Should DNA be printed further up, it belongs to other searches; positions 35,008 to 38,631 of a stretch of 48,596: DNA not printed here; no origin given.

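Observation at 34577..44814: Mosaic island whose junctions are marked by diverged, still-open duplicates of the 3' parts of PMM and thiolase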

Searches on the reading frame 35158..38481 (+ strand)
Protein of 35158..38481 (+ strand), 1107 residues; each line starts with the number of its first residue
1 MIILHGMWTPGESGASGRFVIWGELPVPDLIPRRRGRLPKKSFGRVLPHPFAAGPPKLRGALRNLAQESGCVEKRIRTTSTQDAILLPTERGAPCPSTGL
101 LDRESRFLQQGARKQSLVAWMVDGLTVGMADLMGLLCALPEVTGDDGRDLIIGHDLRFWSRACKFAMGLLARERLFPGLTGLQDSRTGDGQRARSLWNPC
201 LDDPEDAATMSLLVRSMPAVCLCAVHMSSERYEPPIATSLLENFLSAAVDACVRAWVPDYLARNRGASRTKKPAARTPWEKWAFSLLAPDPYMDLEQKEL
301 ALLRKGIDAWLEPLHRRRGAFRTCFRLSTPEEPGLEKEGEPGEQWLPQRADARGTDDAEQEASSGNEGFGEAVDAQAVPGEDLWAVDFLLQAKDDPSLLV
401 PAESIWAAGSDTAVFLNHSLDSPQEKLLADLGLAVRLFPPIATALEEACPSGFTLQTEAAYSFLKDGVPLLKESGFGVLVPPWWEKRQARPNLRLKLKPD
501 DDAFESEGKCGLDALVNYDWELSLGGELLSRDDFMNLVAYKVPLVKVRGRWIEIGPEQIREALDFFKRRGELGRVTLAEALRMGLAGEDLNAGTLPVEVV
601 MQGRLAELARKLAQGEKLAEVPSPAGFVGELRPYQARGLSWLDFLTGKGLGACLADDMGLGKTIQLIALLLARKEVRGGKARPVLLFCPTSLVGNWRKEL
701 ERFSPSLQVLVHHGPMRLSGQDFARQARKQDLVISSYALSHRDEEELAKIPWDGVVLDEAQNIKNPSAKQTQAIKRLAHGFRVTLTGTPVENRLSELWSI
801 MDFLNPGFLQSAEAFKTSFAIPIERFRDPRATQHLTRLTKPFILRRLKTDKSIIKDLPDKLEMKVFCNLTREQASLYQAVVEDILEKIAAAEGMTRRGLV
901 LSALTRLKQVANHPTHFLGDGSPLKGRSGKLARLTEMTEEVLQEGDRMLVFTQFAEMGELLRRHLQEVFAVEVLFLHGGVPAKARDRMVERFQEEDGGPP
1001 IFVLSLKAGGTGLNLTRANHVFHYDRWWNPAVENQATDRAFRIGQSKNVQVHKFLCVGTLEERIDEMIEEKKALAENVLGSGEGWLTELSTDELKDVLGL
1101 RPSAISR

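Call 4: search_protein_families(library=pfam, proteins=[window:35158-38481:+], max_evalue=0.01)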
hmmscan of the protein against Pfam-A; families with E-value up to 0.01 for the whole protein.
window:35158-38481:+ (1107 aa): 3 families
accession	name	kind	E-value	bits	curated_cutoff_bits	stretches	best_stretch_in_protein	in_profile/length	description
PF00176.29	SNF2-rel_dom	-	7.4e-66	222.6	24.9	1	634-915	1-289/290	SNF2-related domain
PF12419.13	DUF3670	-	1.7e-41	141.5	27.6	1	449-583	2-134/136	SNF2 Helicase protein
PF00271.37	Helicase_C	-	2.4e-20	73.3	23.5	1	935-1044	7-110/110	Helicase conserved C-terminal domain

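Call 64: search_protein_families(library=padloc, proteins=[window:35158-38481:+], max_evalue=0.001)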
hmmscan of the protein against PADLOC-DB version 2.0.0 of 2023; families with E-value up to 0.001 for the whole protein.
window:35158-38481:+ (1107 aa): 39 families (the best 25 are shown)
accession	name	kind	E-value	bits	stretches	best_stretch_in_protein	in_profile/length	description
PDLC00633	ZorD1|ZorD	-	2.4e-131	437.6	1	607-1082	421-888/908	"SWI2/SNF2 helicase, Mrr-like nuclease"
PDLC02842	DpdE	-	2.6e-128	427.4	1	602-1094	673-1170/1176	DpdE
PDLC02850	DpdE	-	7.9e-110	366.5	1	608-1097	783-1259/1282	DpdE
PDLC02849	DpdE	-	1.3e-108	362.3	1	597-1103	368-856/857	DpdE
PDLC02845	DpdE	-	5.3e-105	350.4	1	611-1095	824-1288/1293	DpdE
PDLC00634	ZorD1|ZorD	-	5.7e-105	350.2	1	607-1089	471-979/1208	"SWI2/SNF2 helicase, Mrr-like nuclease"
PDLC00631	ZorD1|ZorD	-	1.5e-102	342.2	1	631-1079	442-910/1071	"SWI2/SNF2 helicase, Mrr-like nuclease"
PDLC00632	ZorD1|ZorD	-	3.6e-101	337.8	1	619-1081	582-1082/1101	"SWI2/SNF2 helicase, Mrr-like nuclease"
PDLC00629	ZorD1|ZorD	-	4.1e-101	337.5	1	610-1081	462-957/1012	"SWI2/SNF2 helicase, Mrr-like nuclease"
PDLC02851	DpdE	-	4.6e-89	297.5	1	606-1086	571-1041/1055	DpdE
PDLC02848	DpdE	-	2.7e-74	248.6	1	608-964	335-682/856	DpdE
PDLC00628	ZorD1|ZorD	-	2.7e-74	248.5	1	619-1056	501-944/1171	"SWI2/SNF2 helicase, Mrr-like nuclease"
PDLC00627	ZorD1|ZorD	-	6.7e-71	237.5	2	727-1055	604-961/1006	"SWI2/SNF2 helicase, Mrr-like nuclease"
PDLC02854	DpdE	-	4.4e-67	224.8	1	631-1080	580-1063/1083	DpdE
PDLC00630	ZorD1|ZorD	-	7.3e-45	151.7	2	729-1053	267-617/817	"SWI2/SNF2 helicase, Mrr-like nuclease"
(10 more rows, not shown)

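Call 65: search_protein_families(library=ncbifam, proteins=[window:35158-38481:+], max_evalue=0.001)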
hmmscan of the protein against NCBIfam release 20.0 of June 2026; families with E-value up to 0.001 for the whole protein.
window:35158-38481:+ (1107 aa): 9 families
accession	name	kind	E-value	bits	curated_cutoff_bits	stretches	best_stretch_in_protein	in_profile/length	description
NF058637.1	helic_SCO1167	equivalog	1.2e-225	751.6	1200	2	380-1101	228-932/932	SCO1167/SCO6262 family helicase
NF058636.1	helic_sll1366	equivalog_domain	4.1e-118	395.6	550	2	381-662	309-589/589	sll1366 family intein-prone helicase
NF053675.1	pilus_reg_Snf2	equivalog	2.4e-107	360.3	1100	1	603-1100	559-1028/1029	pilus expression-regulating Snf2 family helicase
NF041790.1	anti-phage_ZorD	equivalog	7.7e-84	282.3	1500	1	620-1052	571-1033/1035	type I Zorya anti-phage system protein ZorD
NF038318.1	DISARM_DrmD_b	equivalog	7.3e-33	113.7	950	2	651-907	49-301/868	DISARM system SNF2-like helicase DrmD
NF038317.1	DISARM_DrmD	equivalog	5.7e-24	84.5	610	2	930-1065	486-627/1021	DISARM system SNF2-like helicase DrmD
NF003426.0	PRK04914.1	equivalog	8.4e-18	64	576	2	654-789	175-316/959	RNA polymerase-associated protein RapA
NF041062.1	DpdE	equivalog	4.9e-17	61.2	500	2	654-807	175-315/1048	protein DpdE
NF042964.1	phospholipD_antiphage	equivalog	1.6e-12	46.6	1100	1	653-805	253-426/895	phospholipase D-like domain-containing anti-phage protein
